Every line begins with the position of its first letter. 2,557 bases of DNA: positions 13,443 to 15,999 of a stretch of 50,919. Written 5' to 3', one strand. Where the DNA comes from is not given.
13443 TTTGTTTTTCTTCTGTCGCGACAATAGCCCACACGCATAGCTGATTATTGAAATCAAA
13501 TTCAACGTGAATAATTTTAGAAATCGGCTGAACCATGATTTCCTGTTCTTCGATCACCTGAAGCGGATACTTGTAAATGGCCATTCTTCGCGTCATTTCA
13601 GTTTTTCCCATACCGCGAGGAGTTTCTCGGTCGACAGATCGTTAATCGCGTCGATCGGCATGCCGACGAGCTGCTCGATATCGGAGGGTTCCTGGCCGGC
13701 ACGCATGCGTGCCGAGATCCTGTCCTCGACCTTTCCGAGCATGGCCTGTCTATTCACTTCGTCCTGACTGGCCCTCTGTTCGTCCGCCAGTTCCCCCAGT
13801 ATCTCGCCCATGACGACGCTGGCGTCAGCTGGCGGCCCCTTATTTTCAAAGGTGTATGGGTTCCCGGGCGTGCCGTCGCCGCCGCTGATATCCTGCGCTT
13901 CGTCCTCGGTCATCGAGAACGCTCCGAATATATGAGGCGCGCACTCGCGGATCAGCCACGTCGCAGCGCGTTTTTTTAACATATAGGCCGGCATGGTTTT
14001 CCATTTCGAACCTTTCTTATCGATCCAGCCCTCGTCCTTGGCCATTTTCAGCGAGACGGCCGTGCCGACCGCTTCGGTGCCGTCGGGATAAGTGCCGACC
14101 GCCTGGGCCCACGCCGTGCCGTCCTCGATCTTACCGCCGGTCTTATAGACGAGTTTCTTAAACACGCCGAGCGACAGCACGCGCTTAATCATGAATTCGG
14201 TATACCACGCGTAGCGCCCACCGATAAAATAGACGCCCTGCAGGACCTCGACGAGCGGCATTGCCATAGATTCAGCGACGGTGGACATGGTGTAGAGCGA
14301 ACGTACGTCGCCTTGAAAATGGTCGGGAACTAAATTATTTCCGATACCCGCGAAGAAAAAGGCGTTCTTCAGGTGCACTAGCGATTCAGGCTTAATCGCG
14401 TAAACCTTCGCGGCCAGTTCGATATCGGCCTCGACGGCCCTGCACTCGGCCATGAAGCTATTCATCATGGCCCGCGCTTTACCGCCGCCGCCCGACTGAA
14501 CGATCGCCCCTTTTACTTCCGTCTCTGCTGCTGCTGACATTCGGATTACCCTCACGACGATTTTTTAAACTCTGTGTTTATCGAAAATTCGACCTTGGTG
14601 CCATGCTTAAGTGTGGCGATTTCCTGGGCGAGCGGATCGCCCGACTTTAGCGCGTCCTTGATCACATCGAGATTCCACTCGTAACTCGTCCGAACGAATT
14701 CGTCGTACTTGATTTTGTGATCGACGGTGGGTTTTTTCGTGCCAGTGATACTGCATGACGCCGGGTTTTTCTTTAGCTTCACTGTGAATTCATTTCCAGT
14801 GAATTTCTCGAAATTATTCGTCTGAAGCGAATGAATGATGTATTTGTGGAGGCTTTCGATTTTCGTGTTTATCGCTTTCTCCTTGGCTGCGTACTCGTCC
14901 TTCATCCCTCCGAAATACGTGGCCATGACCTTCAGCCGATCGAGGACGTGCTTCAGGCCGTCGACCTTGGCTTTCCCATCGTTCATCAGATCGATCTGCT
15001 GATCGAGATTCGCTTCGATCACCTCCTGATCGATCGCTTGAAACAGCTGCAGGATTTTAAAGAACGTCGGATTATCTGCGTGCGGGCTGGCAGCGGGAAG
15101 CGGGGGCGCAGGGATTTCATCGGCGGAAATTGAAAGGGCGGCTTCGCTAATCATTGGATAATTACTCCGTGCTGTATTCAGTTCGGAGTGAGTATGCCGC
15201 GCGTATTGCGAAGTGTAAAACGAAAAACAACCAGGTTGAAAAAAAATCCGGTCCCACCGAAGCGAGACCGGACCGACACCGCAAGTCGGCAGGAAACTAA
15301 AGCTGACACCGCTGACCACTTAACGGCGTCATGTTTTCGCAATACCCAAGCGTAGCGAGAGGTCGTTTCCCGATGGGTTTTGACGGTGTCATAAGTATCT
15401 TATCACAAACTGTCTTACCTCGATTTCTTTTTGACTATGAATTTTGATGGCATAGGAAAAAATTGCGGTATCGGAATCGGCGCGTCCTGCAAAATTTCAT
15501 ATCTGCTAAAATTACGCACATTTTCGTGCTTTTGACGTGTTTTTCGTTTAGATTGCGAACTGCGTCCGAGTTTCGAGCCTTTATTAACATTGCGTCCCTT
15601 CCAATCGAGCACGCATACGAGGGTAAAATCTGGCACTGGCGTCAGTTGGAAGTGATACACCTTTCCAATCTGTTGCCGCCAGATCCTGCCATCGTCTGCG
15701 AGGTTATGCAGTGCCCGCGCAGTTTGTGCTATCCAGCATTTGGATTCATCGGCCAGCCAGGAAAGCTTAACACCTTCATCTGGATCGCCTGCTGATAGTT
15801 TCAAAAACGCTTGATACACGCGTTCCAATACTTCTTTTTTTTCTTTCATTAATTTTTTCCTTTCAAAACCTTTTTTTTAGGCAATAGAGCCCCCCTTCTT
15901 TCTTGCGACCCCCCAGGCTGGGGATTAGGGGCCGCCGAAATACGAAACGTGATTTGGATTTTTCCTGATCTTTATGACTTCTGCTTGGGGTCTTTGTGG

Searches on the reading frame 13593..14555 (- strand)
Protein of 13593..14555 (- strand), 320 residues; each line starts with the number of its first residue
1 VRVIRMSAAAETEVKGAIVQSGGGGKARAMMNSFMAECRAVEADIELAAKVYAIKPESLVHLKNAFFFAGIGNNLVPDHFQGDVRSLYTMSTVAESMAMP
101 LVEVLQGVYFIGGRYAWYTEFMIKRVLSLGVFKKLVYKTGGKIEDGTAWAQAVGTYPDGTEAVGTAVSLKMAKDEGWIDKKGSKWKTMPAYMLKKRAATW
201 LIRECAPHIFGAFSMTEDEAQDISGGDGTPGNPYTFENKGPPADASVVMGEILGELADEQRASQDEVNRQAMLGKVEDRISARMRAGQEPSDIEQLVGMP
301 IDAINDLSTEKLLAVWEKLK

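Call 11: search_protein_families(library=phrogs, proteins=[window:13593-14555:-], max_evalue=0.001)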
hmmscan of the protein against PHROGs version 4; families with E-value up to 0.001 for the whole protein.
window:13593-14555:- (320 aa): 2 families
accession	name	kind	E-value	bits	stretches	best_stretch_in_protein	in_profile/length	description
phrog_561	-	DNA, RNA and nucleotide metabolism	3.1e-21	77.3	1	75-297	317-527/633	RecT-like ssDNA annealing protein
phrog_2760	-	DNA, RNA and nucleotide metabolism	0.00038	21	1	158-221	127-189/257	RecT-like ssDNA annealing protein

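Call 12: search_protein_families(library=pfam, proteins=[window:13593-14555:-], max_evalue=0.001)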
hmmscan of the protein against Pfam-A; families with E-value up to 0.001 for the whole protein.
window:13593-14555:- (320 aa): 0 families

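Call 18: find_related_loci(query=window:13593-14555:-, collection=viral_contigs, flank=10000)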
Query window:13593-14555:- (320 aa) in viral_contigs; peptide patterns used: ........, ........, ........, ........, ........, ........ (x = any residue, [..] = any of these).
64 stretches matched a pattern; 57 encode a relative of the query (tblastn E <= 1e-3); 57 distinct loci.
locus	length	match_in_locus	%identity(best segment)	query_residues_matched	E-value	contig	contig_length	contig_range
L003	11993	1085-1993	49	12-320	7e-95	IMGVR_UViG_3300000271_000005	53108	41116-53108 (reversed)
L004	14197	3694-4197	36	45-223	2e-25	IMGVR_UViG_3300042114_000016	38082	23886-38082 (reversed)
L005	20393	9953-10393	37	73-218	1e-23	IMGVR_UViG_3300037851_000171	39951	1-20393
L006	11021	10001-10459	37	75-227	1e-22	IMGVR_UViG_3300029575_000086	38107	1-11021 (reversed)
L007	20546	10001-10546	37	73-243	1e-22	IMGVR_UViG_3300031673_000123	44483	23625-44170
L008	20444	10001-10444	37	73-223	3e-22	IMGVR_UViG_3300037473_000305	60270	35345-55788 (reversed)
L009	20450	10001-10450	38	72-223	7e-22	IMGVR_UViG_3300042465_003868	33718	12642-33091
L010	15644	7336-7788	35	75-225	9e-22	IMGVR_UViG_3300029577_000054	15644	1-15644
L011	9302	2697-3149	35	75-225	7e-22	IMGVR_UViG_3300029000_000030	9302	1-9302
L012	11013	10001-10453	35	75-225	8e-22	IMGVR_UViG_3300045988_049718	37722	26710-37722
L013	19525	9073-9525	35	75-225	8e-22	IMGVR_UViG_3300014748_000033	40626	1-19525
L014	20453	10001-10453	35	75-225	8e-22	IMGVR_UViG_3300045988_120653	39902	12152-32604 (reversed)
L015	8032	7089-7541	35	75-225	8e-22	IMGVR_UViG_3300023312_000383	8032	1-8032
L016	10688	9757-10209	35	75-225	8e-22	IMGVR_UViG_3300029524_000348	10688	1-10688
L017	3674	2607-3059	35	75-225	7e-22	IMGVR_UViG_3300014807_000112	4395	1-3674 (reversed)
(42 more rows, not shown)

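Call 39: find_homologous_proteins(query=window:13593-14540:-, max_evalue=0.00001)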
Query window:13593-14540:- (315 aa): 24 proteins with E <= 0.00001 among 2666 candidates.
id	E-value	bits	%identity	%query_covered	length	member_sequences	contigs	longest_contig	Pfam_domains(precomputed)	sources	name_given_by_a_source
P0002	1.2e-206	703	100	100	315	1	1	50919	-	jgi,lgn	-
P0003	1.0e-90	322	52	97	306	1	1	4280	-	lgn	-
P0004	7.9e-88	313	50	95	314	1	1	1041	-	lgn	-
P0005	7.8e-87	309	48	97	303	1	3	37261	-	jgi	jgi:hypothetical protein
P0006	9.4e-87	309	49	98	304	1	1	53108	-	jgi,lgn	-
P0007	4.3e-77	277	45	97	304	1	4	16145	-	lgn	-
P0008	5.2e-75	271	46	90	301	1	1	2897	-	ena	-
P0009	3.4e-73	265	43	97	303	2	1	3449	-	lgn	-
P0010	3.7e-57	212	41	89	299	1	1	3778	-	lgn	-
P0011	6.2e-57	211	40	93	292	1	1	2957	-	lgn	-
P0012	2.7e-20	91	36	57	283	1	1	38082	-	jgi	jgi:hypothetical protein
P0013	3.1e-19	87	36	51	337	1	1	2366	-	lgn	-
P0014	5.6e-19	87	37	54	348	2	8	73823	-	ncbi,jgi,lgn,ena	jgi:hypothetical protein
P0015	1.4e-18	85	38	45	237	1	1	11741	-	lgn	-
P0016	3.1e-18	84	37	48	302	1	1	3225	-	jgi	-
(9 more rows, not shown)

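Call 40: find_encoding_contigs(protein=P0005, flank=10000, max_places=3)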
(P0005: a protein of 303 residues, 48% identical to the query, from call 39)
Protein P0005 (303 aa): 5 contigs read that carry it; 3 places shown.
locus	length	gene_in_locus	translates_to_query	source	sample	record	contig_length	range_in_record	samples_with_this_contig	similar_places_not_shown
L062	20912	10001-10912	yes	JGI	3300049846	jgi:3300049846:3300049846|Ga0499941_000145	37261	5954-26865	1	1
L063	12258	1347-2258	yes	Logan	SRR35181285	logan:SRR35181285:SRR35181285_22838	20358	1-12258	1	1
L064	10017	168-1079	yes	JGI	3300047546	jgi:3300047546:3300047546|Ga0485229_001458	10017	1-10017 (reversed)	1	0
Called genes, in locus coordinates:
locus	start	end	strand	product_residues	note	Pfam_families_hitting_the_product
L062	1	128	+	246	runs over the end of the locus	-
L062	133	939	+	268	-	-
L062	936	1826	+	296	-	PF20691:TAGT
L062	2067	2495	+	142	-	-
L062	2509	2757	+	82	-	-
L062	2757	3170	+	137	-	PF05685:Uma2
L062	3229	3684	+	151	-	-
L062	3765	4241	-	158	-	-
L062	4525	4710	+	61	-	-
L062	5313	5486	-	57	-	-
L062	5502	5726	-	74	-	-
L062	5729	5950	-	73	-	-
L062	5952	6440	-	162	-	PF01464:SLT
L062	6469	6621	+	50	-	-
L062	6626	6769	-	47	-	-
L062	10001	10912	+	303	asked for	-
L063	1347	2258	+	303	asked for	-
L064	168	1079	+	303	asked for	-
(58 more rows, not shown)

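Call 41: find_encoding_contigs(protein=P0007, flank=10000, max_places=4)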
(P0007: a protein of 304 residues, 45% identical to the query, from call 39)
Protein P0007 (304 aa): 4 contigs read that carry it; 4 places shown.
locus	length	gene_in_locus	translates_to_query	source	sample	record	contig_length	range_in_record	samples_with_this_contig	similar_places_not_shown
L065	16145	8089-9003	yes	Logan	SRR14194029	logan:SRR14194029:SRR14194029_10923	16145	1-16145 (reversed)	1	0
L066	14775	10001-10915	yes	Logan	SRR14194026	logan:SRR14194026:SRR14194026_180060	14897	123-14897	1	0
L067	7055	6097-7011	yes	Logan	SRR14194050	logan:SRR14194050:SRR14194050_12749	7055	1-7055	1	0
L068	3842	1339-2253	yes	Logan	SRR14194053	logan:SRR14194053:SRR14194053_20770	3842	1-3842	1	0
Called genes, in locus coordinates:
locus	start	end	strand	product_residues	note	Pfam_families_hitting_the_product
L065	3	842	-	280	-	?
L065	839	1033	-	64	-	-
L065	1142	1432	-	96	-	-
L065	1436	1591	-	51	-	-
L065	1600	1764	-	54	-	-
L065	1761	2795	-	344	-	-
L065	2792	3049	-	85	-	-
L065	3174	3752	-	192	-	PF01520:Amidase_3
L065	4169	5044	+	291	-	PF01047:MarR (weak)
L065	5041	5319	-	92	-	PF24729:Acb2_Tad1_hairpin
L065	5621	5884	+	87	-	-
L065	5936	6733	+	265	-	-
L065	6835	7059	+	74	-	-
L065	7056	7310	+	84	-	-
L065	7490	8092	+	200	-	PF05565:Sipho_Gp157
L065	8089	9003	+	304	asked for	-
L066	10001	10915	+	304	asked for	-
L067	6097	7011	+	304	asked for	-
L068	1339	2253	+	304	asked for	-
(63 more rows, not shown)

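Call 42: find_encoding_contigs(protein=P0003, flank=10000, max_places=3)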
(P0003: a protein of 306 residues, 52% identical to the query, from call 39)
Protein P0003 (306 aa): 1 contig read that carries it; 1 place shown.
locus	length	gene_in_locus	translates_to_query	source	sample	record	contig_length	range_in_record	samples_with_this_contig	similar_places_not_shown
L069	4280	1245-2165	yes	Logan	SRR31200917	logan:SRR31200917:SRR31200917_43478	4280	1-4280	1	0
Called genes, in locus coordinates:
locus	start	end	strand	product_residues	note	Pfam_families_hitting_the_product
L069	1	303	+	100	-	?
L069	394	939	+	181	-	PF05565:Sipho_Gp157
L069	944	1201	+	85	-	-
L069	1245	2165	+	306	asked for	-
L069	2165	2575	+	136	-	-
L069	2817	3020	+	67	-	-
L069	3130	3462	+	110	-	-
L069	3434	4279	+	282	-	?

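Call 47: search_dna_similar(query=window:13593-14540:-, collection=phages, mode=protein, max_rows=15)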
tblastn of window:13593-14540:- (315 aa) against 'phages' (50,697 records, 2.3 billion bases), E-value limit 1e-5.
Records with a match: 108; places in all: 108; records where one place covers at least 80% of the query: 0.
Best place of each record, by identity: <60% 108.
By first word of the organism name: Flavobacterium 78; Pseudomonas 10; Gordonia 6; Burkholderia 4; Bacteriophage 2; Vibrio 1; Ruegeria 1; Shewanella 1; Hujiaoplasma 1; Megaira 1; and 3 more.
By host as written in the record: Flavobacterium columnare 62; - 16; Gordonia terrae 3612 4; Pseudomonas aeruginosa 3; Flavobacterium columnare B185 2; Burkholderia cenocepacia 2; Gordonia terrae 3621 2; carbapenem-resistant Pseudomonas aeruginosa YMC11/07/P54 2; and 14 more.
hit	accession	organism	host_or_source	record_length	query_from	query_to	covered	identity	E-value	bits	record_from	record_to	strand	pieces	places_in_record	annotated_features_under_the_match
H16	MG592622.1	Vibrio phage 1.256.O._10N.286.45.F8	Vibrio cyclitrophicus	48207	37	218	58%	33.8%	2e-20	97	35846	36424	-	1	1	hypothetical protein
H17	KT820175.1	Ruegeria phage 45A6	Ruegeria mobilis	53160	70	266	63%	30.8%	2e-13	77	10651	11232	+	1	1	hypothetical protein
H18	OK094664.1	Shewanella phage vB_Sb_QDWS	Shewanella baltica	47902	68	218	48%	35.1%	3e-18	91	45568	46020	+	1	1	RecT protein-like protein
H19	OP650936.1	Hujiaoplasma phage zrk29-1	Tenericutes bacterium zrk29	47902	68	218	48%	35.1%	3e-18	91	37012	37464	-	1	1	record has no annotation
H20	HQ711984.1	Pseudomonas phage phi297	Pseudomonas aeruginosa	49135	69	218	48%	35.3%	2e-15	82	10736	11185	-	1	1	putative RecT protein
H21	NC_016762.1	Pseudomonas phage phi297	Pseudomonas aeruginosa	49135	69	218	48%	35.3%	2e-15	82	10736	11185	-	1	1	RecT-like ssDNA annealing protein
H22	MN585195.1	Pseudomonas phage AUS531phi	Pseudomonas aeruginosa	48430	69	218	48%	35.3%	2e-15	82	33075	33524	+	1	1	RecT superfamily protein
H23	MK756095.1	Flavobacterium phage FCOV-S2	water sample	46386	53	220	53%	30.0%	4e-16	85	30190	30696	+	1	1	hypothetical protein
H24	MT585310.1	Flavobacterium phage FCOV-F56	Flavobacterium columnare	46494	53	220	53%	30.0%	4e-16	85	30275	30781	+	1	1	hypothetical protein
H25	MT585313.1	Flavobacterium phage V186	Flavobacterium columnare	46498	53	220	53%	30.0%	4e-16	85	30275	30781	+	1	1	hypothetical protein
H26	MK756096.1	Flavobacterium phage V186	water sample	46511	53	220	53%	30.0%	4e-16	85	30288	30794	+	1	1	hypothetical protein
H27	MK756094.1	Flavobacterium phage FCOV-S1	water sample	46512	53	220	53%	30.0%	4e-16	85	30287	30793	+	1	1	hypothetical protein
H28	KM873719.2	Flavobacterium phage FCL-2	Flavobacterium columnare B185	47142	53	220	53%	30.0%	4e-16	85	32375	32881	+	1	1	hypothetical protein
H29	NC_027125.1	Flavobacterium phage FCL-2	Flavobacterium columnare B185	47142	53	220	53%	30.0%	4e-16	85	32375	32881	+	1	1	RecT-like ssDNA annealing protein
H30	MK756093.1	Flavobacterium phage FCOV-F54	water sample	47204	53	220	53%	30.0%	4e-16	85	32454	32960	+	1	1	hypothetical protein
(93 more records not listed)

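Call 59: find_related_loci(query=A1, collection=genome_contigs, flank=10000)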
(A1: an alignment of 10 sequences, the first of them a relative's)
Query A1 (315 aa) in genome_contigs; peptide patterns used: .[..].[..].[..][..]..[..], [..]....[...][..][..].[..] (x = any residue, [..] = any of these).
26 stretches matched a pattern, but none encodes a relative of the query by tblastn (E <= 1e-3).

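Call 60: find_related_loci(query=A1, collection=metagenome_contigs, flank=10000)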
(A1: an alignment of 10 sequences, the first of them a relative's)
Query A1 (315 aa) in metagenome_contigs; peptide patterns used: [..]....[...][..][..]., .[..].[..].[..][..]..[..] (x = any residue, [..] = any of these).
239 stretches matched a pattern; 18 encode a relative of the query (tblastn E <= 1e-3); 18 distinct loci.
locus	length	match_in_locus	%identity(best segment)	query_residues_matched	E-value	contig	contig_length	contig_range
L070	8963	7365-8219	45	40-315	4e-73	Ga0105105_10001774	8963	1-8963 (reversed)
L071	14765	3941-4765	45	30-314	5e-70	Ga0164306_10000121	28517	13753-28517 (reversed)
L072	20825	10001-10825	45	30-314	5e-70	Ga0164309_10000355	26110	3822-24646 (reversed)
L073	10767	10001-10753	43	40-299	1e-63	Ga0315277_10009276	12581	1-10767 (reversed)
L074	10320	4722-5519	42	40-314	7e-64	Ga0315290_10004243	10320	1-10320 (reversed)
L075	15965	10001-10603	49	40-250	1e-59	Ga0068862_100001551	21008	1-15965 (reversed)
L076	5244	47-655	47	13-218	2e-59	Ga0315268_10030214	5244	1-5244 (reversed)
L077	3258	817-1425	47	13-218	3e-59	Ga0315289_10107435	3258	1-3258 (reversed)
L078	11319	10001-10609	47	13-218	4e-59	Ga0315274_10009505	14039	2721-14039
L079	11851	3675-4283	47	13-218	4e-59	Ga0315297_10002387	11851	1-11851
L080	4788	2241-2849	47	13-218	3e-59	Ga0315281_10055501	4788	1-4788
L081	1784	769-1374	46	27-230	2e-60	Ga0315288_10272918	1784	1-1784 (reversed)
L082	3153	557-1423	35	31-314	9e-54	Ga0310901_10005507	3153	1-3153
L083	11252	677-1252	47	36-230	6e-53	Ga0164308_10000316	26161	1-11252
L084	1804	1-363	56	96-218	2e-41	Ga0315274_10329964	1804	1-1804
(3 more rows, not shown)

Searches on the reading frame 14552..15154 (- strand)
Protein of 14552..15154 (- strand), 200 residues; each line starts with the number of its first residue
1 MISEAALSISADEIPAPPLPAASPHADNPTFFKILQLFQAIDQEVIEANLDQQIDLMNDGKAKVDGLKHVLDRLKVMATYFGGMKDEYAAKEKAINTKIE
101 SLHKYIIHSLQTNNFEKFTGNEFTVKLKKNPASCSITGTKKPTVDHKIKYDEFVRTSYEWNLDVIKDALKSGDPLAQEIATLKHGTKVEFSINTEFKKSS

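Call 23: find_homologous_proteins(query=window:14552-15154:-, max_evalue=1e-10)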
Query window:14552-15154:- (200 aa): 1 proteins with E <= 1e-10 among 154 candidates.
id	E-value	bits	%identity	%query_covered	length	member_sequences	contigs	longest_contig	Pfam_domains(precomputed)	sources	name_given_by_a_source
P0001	6.5e-127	438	100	100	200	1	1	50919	PF05565.17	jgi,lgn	-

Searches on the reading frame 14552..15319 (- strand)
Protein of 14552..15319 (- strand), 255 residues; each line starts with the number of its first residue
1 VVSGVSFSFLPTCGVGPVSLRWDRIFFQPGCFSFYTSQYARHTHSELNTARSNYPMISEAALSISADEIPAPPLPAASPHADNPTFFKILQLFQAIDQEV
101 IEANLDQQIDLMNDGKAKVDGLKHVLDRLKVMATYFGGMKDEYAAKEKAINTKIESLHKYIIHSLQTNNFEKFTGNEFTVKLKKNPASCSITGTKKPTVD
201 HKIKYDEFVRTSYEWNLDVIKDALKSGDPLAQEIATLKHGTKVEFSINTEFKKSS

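Call 11: search_protein_families(library=phrogs, proteins=[window:14552-15319:-], max_evalue=0.001)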
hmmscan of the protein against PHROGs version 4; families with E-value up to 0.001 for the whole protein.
window:14552-15319:- (255 aa): 1 family
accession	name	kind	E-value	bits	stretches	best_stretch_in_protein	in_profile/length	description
phrog_253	-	DNA, RNA and nucleotide metabolism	1.9e-10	41.9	1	89-240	19-160/169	Mu Gam-like end protection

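Call 12: search_protein_families(library=pfam, proteins=[window:14552-15319:-], max_evalue=0.001)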
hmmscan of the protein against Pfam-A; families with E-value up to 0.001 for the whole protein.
window:14552-15319:- (255 aa): 1 family
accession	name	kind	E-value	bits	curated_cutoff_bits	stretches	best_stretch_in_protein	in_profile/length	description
PF05565.16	Sipho_Gp157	-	1.8e-10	41.5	28.6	1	88-241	11-157/162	Siphovirus Gp157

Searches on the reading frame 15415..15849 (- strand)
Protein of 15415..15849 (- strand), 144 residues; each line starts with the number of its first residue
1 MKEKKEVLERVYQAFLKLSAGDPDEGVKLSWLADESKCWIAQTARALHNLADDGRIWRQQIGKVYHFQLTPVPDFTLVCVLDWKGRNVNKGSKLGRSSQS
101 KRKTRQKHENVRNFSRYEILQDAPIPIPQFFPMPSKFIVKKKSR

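Call 11: search_protein_families(library=phrogs, proteins=[window:15415-15849:-], max_evalue=0.001)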
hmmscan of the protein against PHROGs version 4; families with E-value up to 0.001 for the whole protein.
window:15415-15849:- (144 aa): 0 families

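Call 12: search_protein_families(library=pfam, proteins=[window:15415-15849:-], max_evalue=0.001)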
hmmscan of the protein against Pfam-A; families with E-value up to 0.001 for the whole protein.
window:15415-15849:- (144 aa): 0 families

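Call 13: find_related_loci(query=window:15415-15849:-, collection=viral_contigs, flank=6000)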
Query window:15415-15849:- (144 aa) in viral_contigs; peptide patterns used: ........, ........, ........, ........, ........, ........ (x = any residue, [..] = any of these).
4 stretches matched a pattern, but none encodes a relative of the query by tblastn (E <= 1e-3).

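Call 15: find_encoding_contigs(protein=window:15415-15849:-, flank=6000, max_places=10)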
Protein window:15415-15849:- (144 aa): 2 contigs read that carry it; 1 place shown.
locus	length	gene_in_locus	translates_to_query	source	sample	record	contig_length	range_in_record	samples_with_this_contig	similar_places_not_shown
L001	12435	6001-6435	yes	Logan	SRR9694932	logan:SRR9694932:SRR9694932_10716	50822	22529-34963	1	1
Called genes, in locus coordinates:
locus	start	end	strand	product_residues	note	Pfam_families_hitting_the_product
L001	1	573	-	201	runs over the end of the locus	-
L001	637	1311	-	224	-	-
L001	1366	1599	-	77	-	-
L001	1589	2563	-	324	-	-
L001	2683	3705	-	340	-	-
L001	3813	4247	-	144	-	-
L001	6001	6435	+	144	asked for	-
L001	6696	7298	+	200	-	PF05565:Sipho_Gp157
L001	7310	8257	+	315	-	-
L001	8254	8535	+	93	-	PF24043:DUF7352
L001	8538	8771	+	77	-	-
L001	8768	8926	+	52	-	-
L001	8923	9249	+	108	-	-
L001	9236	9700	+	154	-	-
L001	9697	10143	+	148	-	-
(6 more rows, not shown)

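Call 49: find_homologous_proteins(query=window:15415-15849:-, max_evalue=0.001)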
Query window:15415-15849:- (144 aa): 1 proteins with E <= 0.001 among 14 candidates.
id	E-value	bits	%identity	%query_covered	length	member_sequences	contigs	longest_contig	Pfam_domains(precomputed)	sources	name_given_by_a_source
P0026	8.0e-93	326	100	100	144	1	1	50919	-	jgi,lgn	-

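Call 80: predict_structure(protein=window:15415-15849:-)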
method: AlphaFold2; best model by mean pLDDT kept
length: 144 residues; sequences in the alignment: 1
mean_pLDDT: 42.2   pTM: 0.30
mean pLDDT of the five models: 42.2, 37.3, 37.3, 35.9, 32.2
residues with pLDDT >= 90: 0; 70-90: 0; 50-70: 26; < 50: 118
segments of 3 or more residues with pLDDT < 50: 1-5, 30-32, 34-50, 53-55, 59-61, 63-66, 68-144
pLDDT, mean of each block of 10 residues (from residue 1): 51 55 49 42 42 51 47 37 41 34 36 32 35 38 43
secondary structure, 60 per line:
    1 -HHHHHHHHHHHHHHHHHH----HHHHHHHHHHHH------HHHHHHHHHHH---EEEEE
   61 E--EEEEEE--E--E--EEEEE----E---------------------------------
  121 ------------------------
elements in order: H2-19 H24-35 H42-52 E56-61 E64-69 E78-82

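Call 96: search_solved_structures(query=window:15415-15849:-, max_evalue=1)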
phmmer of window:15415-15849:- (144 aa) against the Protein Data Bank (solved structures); distinct sequences matched with E-value up to 1: 5.
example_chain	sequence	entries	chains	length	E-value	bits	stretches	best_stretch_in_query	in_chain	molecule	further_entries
8vqf_C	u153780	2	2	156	0.032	17.2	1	43-122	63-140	Major allergen Can f 1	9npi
8aeh_AA1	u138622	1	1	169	0.039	16.9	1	43-122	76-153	Major allergen Can f 1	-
7dru_A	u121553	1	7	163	0.46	13.5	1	43-122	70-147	Major allergen Can f 1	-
8vqg_A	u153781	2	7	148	0.52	13.3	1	43-122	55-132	Major allergen Can f 1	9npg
8epu_A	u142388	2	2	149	0.53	13.3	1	43-122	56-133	Major allergen Can f 1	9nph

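Call 105: search_protein_representatives(protein=window:15415-15849:-)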
Query: 144 residues. Proteins with E-value up to 0.001 (for the whole library): 2; up to 1e-10: 1; up to 1e-30: 1. The best 2 are listed.
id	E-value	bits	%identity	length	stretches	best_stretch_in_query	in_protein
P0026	2.6e-93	325.6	100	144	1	1-144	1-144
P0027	7.6e-06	42.0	37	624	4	21-92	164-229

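Call 106: search_protein_families(library=pfam, proteins=[P0027], max_evalue=0.01)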
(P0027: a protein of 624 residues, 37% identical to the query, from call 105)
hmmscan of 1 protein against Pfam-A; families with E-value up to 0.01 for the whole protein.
P0027 (624 aa): 0 families
